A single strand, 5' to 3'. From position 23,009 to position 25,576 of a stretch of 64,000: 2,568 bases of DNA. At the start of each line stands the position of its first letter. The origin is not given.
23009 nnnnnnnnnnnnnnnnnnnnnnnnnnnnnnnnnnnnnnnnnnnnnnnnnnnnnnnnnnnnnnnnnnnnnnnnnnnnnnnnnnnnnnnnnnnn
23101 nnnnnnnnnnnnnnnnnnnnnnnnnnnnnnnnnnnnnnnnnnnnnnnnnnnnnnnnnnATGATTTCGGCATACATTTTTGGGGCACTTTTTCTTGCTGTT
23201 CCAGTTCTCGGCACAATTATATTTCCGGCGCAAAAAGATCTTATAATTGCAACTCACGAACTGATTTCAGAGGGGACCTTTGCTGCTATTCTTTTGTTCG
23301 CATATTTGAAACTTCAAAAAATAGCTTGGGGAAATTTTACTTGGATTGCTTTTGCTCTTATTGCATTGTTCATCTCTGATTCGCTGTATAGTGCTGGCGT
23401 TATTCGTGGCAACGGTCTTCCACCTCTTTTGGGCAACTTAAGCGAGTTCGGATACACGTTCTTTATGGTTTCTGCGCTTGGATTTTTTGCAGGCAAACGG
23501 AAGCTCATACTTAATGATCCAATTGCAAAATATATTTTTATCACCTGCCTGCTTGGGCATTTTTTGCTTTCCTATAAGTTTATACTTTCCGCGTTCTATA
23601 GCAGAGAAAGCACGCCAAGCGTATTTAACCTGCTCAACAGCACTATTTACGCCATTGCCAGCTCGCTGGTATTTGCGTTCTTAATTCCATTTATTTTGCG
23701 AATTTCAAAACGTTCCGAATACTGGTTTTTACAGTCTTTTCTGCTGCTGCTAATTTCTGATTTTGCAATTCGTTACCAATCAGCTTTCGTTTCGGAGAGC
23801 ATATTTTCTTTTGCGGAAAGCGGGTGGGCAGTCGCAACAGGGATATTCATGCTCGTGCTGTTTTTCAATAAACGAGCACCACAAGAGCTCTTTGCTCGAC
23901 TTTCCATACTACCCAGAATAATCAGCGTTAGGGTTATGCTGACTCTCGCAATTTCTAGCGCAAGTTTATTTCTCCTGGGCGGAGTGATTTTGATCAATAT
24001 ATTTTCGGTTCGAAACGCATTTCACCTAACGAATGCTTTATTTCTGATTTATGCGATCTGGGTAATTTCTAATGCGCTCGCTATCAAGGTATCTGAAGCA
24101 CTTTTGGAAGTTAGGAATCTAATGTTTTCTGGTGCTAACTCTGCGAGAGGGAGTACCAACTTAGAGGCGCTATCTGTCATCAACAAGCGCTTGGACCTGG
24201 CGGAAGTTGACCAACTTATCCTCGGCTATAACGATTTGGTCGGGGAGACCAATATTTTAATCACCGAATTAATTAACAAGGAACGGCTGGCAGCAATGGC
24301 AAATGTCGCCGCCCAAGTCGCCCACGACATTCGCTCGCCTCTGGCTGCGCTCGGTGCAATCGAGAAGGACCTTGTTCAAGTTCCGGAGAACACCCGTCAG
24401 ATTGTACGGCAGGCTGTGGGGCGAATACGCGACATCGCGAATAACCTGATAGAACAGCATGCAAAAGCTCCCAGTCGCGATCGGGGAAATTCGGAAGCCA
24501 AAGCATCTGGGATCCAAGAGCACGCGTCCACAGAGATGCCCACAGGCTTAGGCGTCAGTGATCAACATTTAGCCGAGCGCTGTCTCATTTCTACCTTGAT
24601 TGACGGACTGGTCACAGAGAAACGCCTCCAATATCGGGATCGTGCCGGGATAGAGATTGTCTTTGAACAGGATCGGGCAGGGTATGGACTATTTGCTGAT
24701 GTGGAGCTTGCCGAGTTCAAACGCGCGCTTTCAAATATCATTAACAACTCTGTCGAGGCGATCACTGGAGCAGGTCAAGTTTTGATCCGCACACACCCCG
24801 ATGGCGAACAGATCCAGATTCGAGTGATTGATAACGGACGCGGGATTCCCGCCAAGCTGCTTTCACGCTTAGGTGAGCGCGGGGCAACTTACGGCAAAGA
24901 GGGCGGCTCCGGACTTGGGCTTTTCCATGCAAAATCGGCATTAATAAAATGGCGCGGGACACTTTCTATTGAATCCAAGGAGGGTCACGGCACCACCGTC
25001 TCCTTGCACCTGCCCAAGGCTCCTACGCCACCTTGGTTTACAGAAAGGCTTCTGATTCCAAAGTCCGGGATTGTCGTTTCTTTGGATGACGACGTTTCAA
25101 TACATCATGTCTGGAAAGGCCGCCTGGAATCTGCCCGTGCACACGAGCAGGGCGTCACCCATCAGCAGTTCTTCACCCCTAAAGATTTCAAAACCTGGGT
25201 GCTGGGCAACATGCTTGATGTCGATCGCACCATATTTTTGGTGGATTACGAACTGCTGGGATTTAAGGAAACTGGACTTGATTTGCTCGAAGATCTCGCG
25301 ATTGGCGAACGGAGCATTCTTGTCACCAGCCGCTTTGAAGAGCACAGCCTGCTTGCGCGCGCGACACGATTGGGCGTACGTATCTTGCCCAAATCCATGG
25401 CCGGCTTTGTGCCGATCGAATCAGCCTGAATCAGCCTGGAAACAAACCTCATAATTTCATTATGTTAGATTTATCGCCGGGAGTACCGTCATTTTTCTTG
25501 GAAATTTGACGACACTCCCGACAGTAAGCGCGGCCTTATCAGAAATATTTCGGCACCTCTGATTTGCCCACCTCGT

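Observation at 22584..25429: SET-domain methyltransferase translationally coupled (ATGA) to a 10-TM hybrid histidine kinase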

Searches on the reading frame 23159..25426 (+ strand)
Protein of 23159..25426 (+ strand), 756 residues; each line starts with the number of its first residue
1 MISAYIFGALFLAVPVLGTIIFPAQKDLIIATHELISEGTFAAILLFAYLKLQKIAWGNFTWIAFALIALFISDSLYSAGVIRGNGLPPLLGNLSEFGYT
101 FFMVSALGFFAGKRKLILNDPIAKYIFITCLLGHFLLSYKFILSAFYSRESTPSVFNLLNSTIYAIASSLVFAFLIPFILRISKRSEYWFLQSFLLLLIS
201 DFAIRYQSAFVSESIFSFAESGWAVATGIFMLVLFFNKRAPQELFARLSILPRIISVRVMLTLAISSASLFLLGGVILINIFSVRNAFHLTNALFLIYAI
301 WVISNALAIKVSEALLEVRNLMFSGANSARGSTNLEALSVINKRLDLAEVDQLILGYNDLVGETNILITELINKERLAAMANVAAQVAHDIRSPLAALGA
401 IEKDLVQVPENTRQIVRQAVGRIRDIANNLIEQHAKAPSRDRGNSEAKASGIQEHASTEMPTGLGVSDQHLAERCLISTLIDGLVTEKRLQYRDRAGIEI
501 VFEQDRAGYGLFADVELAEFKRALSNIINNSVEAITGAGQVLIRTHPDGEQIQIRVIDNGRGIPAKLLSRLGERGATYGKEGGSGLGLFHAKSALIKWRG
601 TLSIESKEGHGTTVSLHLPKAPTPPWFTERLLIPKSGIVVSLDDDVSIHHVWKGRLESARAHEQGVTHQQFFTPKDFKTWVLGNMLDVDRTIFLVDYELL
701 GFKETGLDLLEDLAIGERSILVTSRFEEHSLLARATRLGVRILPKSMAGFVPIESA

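Call 3: search_protein_families(library=pfam, proteins=[window:23159-25426:+], max_evalue=0.1)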
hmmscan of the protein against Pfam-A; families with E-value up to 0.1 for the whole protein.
window:23159-25426:+ (756 aa): 5 families
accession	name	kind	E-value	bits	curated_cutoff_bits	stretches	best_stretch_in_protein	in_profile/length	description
PF02518.31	HATPase_c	-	3.3e-21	76.3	26.4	1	520-621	6-110/111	Histidine kinase-, DNA gyrase B-, and HSP90-like ATPase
PF13581.12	HATPase_c_2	-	0.00074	20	27.4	1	523-594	39-110/127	Histidine kinase-like ATPase domain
PF13589.12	HATPase_c_3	-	0.0012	19.3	25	1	519-570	2-52/137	Histidine kinase-, DNA gyrase B-, and HSP90-like ATPase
PF00512.31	HisKA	-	0.062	13.8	26.9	0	381-398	3-20/66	His Kinase A (phospho-acceptor) domain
PF14501.12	HATPase_c_5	-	0.074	13.4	22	0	518-609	4-93/102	GHKL domain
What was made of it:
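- On Hybrid sensor histidine kinase: Pfam HisKA is itself below threshold (E 0.062, call 3). PF02518 scores 76.3 bits over aa 520-621 (call 3).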

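Call 4: search_protein_families(library=ncbifam, proteins=[window:23159-25426:+], max_evalue=0.1)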
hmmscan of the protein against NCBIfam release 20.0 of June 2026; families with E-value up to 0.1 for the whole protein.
window:23159-25426:+ (756 aa): 81 families (the best 25 are shown)
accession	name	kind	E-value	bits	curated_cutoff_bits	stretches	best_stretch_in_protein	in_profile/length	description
NF008468.0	PRK11360.1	equivalog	2e-23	82.6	646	2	517-621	504-609/616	two-component system sensor histidine kinase AtoS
NF007688.0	PRK10364.1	equivalog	7.2e-19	67.9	479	2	520-621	352-452/460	two-component system sensor histidine kinase ZraS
TIGR02966.1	phoR_proteo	equivalog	1.7e-17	63.5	334.2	1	477-617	191-332/333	phosphate regulon sensor histidine kinase PhoR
NF053867.1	SprKinKinDBac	equivalog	1.5e-16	60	775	1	520-621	398-498/500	sporulation kinase KinD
NF033792.0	ActS_PrrB_HisK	equivalog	1.3e-15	57.2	350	2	470-620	267-419/423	ActS/PrrB/RegB family redox-sensitive histidine kinase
NF038348.1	T2SS_HK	subfamily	6.8e-15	54.5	450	1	517-619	469-572/574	histidine kinase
NF033092.0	HK_WalK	equivalog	1.4e-14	53.6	725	1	510-619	479-593/594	cell wall metabolism sensor histidine kinase WalK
NF008312.0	PRK11100.1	equivalog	1.7e-14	53.5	356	1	472-621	326-475/477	two-component system sensor histidine kinase CreC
NF052574.1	HisKinEspCMyxo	equivalog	2.6e-14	52.4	1200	2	525-623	536-640/785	serine histidine kinase EspC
NF041735.1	hist_kin_RppB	equivalog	7.2e-14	51.4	400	1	517-619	331-438/438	two-component system sensor histidine kinase RppB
NF046044.1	PnpS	equivalog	7.4e-14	51.5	400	1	512-619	278-390/390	two-component system histidine kinase PnpS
TIGR02916.1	PEP_his_kin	equivalog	1.5e-13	50.3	300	1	507-619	570-679/679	XrtA/PEP-CTERM system histidine kinase PrsK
NF008235.0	PRK11006.1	equivalog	1.3e-12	47.3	390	1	518-620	316-423/431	phosphate regulon sensor histidine kinase PhoR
NF045903.1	CuHisKinLciSLeg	equivalog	1.5e-12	47.7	700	1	515-618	247-356/357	copper-responsive two-component system sensor histidine kinase LciS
NF008298.1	PRK11086.1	subfamily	4.6e-12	45.1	520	1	517-620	421-525/529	DcuS/MalK family sensor histidine kinase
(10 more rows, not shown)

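Call 23: find_homologous_proteins(query=window:23159-25426:+, max_evalue=1e-10)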
Query window:23159-25426:+ (756 aa): 516 proteins with E <= 1e-10 among 8000 candidates; the best 120 are listed.
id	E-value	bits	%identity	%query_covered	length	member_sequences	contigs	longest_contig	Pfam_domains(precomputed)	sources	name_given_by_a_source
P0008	0.0e+0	1648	100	100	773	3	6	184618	PF02518.32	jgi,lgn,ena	-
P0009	0.0e+0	1023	64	100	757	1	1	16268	PF02518.32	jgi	-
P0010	1.3e-134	468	39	91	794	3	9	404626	PF02518.32,PF14501.13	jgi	jgi:signal transduction histidine kinase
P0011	8.0e-133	463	39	96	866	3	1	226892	PF02518.32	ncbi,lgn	-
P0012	1.8e-131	458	36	97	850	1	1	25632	PF02518.32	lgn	-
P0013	3.8e-122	427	39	80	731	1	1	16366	PF02518.32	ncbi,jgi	jgi:signal transduction histidine kinase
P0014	1.0e-120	423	37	83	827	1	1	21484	PF02518.32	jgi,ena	jgi:signal transduction histidine kinase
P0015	3.1e-111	391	37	90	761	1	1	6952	PF02518.32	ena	-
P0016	3.4e-110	388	51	51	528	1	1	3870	PF02518.32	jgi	-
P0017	6.9e-110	387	50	51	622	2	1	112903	PF13581.13,PF02518.32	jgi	-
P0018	1.8e-109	385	35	99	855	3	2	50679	PF13581.13,PF02518.32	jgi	jgi:signal transduction histidine kinase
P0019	2.4e-109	385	51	51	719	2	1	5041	PF02518.32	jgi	jgi:signal transduction histidine kinase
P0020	5.8e-108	380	50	50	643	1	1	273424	PF02518.32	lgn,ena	-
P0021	7.2e-108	380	48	56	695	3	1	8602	PF02518.32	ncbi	-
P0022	8.1e-107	377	49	51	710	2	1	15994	PF02518.32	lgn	-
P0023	8.2e-107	377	48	52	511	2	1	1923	PF02518.32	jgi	-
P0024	1.1e-106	376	46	56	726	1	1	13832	PF00672.31,PF02518.32,PF00072.31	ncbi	-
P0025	1.9e-106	375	36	90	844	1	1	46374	PF02518.32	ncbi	-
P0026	2.6e-106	375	48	54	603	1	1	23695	PF02518.32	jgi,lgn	-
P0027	4.1e-106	374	49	51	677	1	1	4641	PF02518.32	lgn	-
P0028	1.7e-105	372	37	85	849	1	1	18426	PF13581.13,PF02518.32,PF00072.31,PF14501.13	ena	-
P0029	1.8e-105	372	49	52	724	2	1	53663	PF13581.13,PF02518.32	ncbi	-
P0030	1.8e-105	372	49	55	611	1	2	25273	PF02518.32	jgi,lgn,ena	-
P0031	7.3e-105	370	44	60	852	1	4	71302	PF02518.32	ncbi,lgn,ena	-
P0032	1.6e-104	369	50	52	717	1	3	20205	PF02518.32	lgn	-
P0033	2.2e-104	369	33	99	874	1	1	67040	PF02518.32,PF00512.32,PF13589.13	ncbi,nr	ncbi:MAG: HAMP domain-containing histidine kinase [Oligoflexia bacterium]|nr:HAMP domain-containing 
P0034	3.5e-104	368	49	50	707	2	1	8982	PF13581.13,PF02518.32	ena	-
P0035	4.1e-104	368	51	50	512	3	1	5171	PF02518.32,PF13589.13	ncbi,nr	ncbi:MAG: HAMP domain-containing histidine kinase, partial [Deltaproteobacteria bacterium]|nr:HAMP d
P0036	4.2e-104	368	37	88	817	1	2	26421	PF02518.32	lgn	-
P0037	1.6e-103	366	45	61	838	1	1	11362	PF02518.32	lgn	-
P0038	2.5e-103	365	49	51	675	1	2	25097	PF02518.32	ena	-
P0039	2.6e-103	365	42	63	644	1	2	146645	PF02518.32,PF00072.31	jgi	jgi:signal transduction histidine kinase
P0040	2.6e-103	365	39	76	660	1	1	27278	PF02518.32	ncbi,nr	ncbi:MAG: HAMP domain-containing sensor histidine kinase [Elusimicrobia bacterium]|nr:HAMP domain-co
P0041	3.3e-103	365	48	50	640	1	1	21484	PF02518.32,PF00027.36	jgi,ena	jgi:signal transduction histidine kinase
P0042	4.7e-103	364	47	51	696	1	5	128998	PF02518.32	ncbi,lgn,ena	-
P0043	1.2e-102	363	40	70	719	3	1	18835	PF02518.32,PF13589.13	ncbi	ncbi:HAMP domain-containing sensor histidine kinase [Bdellovibrionota bacterium FG-2]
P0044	2.4e-102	362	44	61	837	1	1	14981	PF02518.32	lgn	-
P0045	4.6e-102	361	48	51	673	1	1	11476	PF13581.13,PF02518.32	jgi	jgi:signal transduction histidine kinase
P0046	5.1e-102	361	32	93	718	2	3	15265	PF02518.32,PF00512.32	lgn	-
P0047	5.6e-102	361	47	52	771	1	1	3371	PF02518.32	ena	-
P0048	6.2e-102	360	51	51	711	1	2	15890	PF02518.32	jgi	jgi:signal transduction histidine kinase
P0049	6.2e-102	360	48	50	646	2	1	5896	PF13581.13,PF02518.32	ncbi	-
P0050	7.0e-102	360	50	50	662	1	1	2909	PF02518.32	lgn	-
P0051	9.2e-102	360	49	52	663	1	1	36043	PF02518.32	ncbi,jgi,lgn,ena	ncbi:MAG: HAMP domain-containing sensor histidine kinase [Elusimicrobiota bacterium]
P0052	9.4e-102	360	46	52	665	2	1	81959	PF02518.32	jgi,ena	-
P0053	9.6e-102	360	34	97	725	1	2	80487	PF02518.32,PF00512.32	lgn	-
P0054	1.1e-101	360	47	51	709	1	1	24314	PF02518.32,PF14501.13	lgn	-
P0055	1.5e-101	359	43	61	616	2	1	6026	PF02518.32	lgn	-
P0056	3.5e-101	358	49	51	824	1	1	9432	PF02518.32,PF14501.13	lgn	-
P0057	3.6e-101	358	47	51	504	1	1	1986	PF02518.32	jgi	jgi:anti-sigma regulatory factor (Ser/Thr protein kinase)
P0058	5.8e-101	357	49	50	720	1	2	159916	PF02518.32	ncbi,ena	-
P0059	9.2e-101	357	49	51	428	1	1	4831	PF02518.32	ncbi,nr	ncbi:MAG: HAMP domain-containing histidine kinase [Deltaproteobacteria bacterium]|nr:HAMP domain-con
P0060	9.3e-101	357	35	87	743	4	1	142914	PF02518.32,PF00072.31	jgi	jgi:signal transduction histidine kinase/FixJ family two-component response regulator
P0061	1.4e-100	356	47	50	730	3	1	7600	PF02518.32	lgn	-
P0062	1.8e-100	356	47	51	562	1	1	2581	PF02518.32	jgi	jgi:signal transduction histidine kinase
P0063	2.6e-100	355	39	80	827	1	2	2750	PF02518.32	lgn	-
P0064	4.2e-100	354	44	61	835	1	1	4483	PF02518.32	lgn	-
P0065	5.9e-100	354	35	87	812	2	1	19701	PF02518.32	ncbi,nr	ncbi:MAG: HAMP domain-containing sensor histidine kinase [Elusimicrobia bacterium]|nr:HAMP domain-co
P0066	8.8e-100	353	48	50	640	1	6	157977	PF02518.32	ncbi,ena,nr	ncbi:MAG: hypothetical protein A2X37_06185 [Elusimicrobia bacterium GWA2_66_18]|nr:MAG: hypothetical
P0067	1.1e-99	353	45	50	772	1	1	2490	PF02518.32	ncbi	-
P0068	1.8e-99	352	50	50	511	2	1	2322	PF02518.32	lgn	-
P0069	2.1e-99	352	35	89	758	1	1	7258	PF02518.32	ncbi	-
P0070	2.1e-99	352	48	50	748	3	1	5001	PF02518.32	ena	-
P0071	2.9e-99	352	46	51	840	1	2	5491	PF02518.32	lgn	-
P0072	3.4e-99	351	36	91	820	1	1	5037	PF02518.32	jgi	jgi:signal transduction histidine kinase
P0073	4.2e-99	351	48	51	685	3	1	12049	PF02518.32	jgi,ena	-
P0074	5.6e-99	351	47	53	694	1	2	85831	PF02518.32,PF13589.13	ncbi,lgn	-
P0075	6.6e-99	350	44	61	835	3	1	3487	PF02518.32,PF00072.31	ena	-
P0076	1.0e-98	350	49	49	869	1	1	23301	PF07696.18,PF07695.18,PF02518.32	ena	-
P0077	2.0e-98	349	47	50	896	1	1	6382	PF02518.32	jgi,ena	-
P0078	3.4e-98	348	47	50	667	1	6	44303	PF02518.32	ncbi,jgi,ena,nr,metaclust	ncbi:MAG: hypothetical protein A2X40_06710 [Elusimicrobia bacterium GWC2_65_9]|nr:MAG: hypothetical 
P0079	9.0e-98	347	48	50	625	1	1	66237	PF02518.32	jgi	jgi:signal transduction histidine kinase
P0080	1.1e-97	346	45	53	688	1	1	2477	PF02518.32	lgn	-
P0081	1.9e-97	346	37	74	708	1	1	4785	PF02518.32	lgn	-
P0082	2.2e-97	345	47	53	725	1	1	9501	PF02518.32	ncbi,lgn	ncbi:HAMP domain-containing sensor histidine kinase [Bdellovibrionota bacterium FG-2]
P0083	2.9e-97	345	47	51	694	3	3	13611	PF02518.32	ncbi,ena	-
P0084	3.2e-97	345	45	52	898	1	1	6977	PF02518.32,PF00512.32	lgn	-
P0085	3.3e-97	345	44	55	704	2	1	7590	PF02518.32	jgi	jgi:signal transduction histidine kinase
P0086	5.1e-97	344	33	94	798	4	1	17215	PF02518.32,PF00072.31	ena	-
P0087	5.2e-97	344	45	52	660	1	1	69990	PF02518.32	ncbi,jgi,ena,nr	ncbi:MAG TPA: hypothetical protein DCL44_06715 [Elusimicrobia bacterium]|nr:hypothetical protein [El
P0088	6.6e-97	344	43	55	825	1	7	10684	PF02518.32,PF14501.13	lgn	-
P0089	1.2e-96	343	47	50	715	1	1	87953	PF13581.13,PF02518.32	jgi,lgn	jgi:signal transduction histidine kinase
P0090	4.7e-96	341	45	50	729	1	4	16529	PF02518.32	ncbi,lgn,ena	-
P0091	5.0e-96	341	45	54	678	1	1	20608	PF02518.32,PF00512.32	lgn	-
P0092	7.3e-96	340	45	52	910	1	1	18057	PF02743.25,PF02518.32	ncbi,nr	ncbi:MAG: sensor histidine kinase [Elusimicrobia bacterium]|nr:sensor histidine kinase [Elusimicrobi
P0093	9.1e-96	340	38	68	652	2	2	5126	PF00672.31,PF02518.32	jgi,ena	-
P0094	1.1e-95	340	46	51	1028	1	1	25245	PF02518.32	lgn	-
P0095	1.7e-95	339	45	50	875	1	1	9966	PF02518.32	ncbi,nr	ncbi:MAG: sensor histidine kinase [Elusimicrobia bacterium]|nr:sensor histidine kinase [Elusimicrobi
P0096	1.7e-95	339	42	61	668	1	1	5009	PF02518.32,PF00072.31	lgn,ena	-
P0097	1.9e-95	339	47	51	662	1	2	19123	PF02518.32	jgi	jgi:signal transduction histidine kinase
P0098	2.0e-95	339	46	50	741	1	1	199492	PF02518.32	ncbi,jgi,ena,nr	ncbi:MAG TPA: hypothetical protein DCL44_10585 [Elusimicrobia bacterium]|nr:hypothetical protein [El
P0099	2.3e-95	339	47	50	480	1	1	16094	PF02518.32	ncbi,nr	ncbi:MAG: hypothetical protein HY547_02585 [Elusimicrobia bacterium]|nr:hypothetical protein [Elusim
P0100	2.5e-95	339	45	55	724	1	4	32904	PF02518.32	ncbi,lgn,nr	ncbi:MAG: HAMP domain-containing histidine kinase [Elusimicrobia bacterium]|nr:HAMP domain-containin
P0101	2.9e-95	338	45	50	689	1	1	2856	PF02518.32,PF13589.13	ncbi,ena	-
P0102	3.2e-95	338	46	50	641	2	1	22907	PF02518.32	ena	-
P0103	6.5e-95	337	41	63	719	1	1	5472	PF02518.32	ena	-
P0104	6.9e-95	337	47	54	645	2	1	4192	PF02518.32,PF00512.32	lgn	-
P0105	7.0e-95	337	45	50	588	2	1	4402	PF02518.32,PF00512.32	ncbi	ncbi:MAG: ATP-binding protein [Elusimicrobiota bacterium]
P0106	7.2e-95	337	49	50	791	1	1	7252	PF07696.18,PF07695.18,PF02518.32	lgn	-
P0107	7.9e-95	337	49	50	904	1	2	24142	PF07696.18,PF07695.18,PF02518.32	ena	-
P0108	9.1e-95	337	38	73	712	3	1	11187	PF02518.32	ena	-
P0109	9.7e-95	337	42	61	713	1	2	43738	PF02518.32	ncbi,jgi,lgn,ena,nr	ncbi:MAG TPA: hypothetical protein DCL44_02575 [Elusimicrobia bacterium]|nr:hypothetical protein [El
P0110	1.1e-94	336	47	50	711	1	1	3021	PF02518.32,PF13589.13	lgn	-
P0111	1.1e-94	336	41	54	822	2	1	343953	PF02518.32,PF00072.31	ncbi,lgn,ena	ncbi:MAG: sensor histidine kinase [Elusimicrobiales bacterium]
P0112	1.4e-94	336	37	74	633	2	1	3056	PF02518.32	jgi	-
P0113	1.6e-94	336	48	50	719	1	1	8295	PF02518.32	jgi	jgi:signal transduction histidine kinase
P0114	2.0e-94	336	46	50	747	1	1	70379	PF02518.32,PF00512.32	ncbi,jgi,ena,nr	ncbi:MAG TPA: hypothetical protein DCL44_04685 [Elusimicrobia bacterium]|nr:hypothetical protein [El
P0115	2.0e-94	336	36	72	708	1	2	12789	PF02518.32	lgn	-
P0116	2.4e-94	335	47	52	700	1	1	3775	PF02518.32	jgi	jgi:signal transduction histidine kinase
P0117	2.4e-94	335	45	52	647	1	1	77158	PF02518.32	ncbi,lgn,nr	ncbi:MAG: ATP-binding protein [Elusimicrobiota bacterium]|nr:ATP-binding protein [Elusimicrobiota ba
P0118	2.4e-94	335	41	63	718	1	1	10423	PF02518.32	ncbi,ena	-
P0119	4.1e-94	335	46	51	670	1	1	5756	PF02518.32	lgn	-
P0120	4.4e-94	335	46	50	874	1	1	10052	PF07696.18,PF13581.13,PF07695.18,PF02518.32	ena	-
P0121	5.5e-94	334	45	52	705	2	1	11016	PF02518.32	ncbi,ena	-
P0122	6.0e-94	334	46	51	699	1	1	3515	PF02518.32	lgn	-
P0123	9.5e-94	333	45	50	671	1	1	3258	PF02518.32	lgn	-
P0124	1.5e-93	333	45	56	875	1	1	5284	PF02518.32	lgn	-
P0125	1.8e-93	332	45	52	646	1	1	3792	PF02518.32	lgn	-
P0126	1.9e-93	332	48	50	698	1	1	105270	PF02518.32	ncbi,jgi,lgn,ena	ncbi:MAG: HAMP domain-containing sensor histidine kinase [Elusimicrobiales bacterium]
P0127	2.6e-93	332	47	50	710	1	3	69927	PF13581.13,PF02518.32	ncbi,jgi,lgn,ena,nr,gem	ncbi:MAG TPA: HAMP domain-containing sensor histidine kinase [Elusimicrobiales bacterium]|nr:HAMP do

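Call 33: find_encoding_contigs(protein=P0010, flank=4000, max_places=2)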
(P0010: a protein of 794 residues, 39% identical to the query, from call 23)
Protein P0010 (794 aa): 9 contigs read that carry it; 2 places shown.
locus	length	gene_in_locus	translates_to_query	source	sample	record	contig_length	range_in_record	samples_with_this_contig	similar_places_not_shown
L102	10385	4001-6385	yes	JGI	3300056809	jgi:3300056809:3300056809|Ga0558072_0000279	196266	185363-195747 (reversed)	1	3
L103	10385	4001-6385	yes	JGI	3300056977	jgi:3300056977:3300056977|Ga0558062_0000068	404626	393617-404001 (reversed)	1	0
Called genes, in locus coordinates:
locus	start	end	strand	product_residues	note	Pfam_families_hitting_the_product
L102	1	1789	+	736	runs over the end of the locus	PF19335:HMBD, PF00122:E1-E2_ATPase, PF08282:Hydrolase_3 (faint), PF00702:Hydrolase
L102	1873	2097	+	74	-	-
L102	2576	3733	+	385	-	PF13450:NAD_binding_8, PF01593:Amino_oxidase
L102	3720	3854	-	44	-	-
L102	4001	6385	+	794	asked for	PF02518:HATPase_c, PF14501:HATPase_c_5 (weak)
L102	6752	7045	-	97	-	PF00665:rve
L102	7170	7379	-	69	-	PF13276:HTH_21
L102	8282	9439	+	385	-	-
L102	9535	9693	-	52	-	PF07366:SnoaL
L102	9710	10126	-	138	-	PF07366:SnoaL, PF12680:SnoaL_2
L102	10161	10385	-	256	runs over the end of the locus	-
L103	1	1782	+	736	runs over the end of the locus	PF19335:HMBD, PF00122:E1-E2_ATPase, PF08282:Hydrolase_3 (faint), PF00702:Hydrolase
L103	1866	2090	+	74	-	-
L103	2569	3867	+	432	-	PF13450:NAD_binding_8, PF01593:Amino_oxidase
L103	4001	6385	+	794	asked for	PF02518:HATPase_c, PF14501:HATPase_c_5 (weak)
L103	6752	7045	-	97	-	PF00665:rve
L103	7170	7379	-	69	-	PF13276:HTH_21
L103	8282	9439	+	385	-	-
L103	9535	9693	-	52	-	PF07366:SnoaL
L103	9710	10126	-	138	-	PF07366:SnoaL, PF12680:SnoaL_2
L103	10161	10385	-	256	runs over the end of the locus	-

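Call 34: find_encoding_contigs(protein=P0018, flank=4000, max_places=2)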
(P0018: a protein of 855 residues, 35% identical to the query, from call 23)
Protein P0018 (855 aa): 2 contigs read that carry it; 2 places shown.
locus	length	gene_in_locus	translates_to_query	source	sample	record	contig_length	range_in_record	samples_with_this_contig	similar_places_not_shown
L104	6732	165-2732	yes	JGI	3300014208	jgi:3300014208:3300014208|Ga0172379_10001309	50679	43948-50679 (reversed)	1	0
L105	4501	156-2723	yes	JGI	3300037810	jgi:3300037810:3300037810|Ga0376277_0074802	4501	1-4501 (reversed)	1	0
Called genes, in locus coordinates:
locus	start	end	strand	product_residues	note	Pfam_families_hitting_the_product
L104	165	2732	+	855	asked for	PF02518:HATPase_c, PF13581:HATPase_c_2 (weak)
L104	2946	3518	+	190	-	PF00376:MerR (weak), PF12728:HTH_17, PF00072:Response_reg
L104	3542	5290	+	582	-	PF02776:TPP_enzyme_N, PF00205:TPP_enzyme_M, PF02775:TPP_enzyme_C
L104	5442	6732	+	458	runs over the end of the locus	PF00496:SBP_bac_5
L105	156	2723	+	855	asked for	PF02518:HATPase_c, PF13581:HATPase_c_2 (weak)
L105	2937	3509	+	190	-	PF00376:MerR (weak), PF12728:HTH_17, PF00072:Response_reg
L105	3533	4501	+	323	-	PF02776:TPP_enzyme_N, PF00205:TPP_enzyme_M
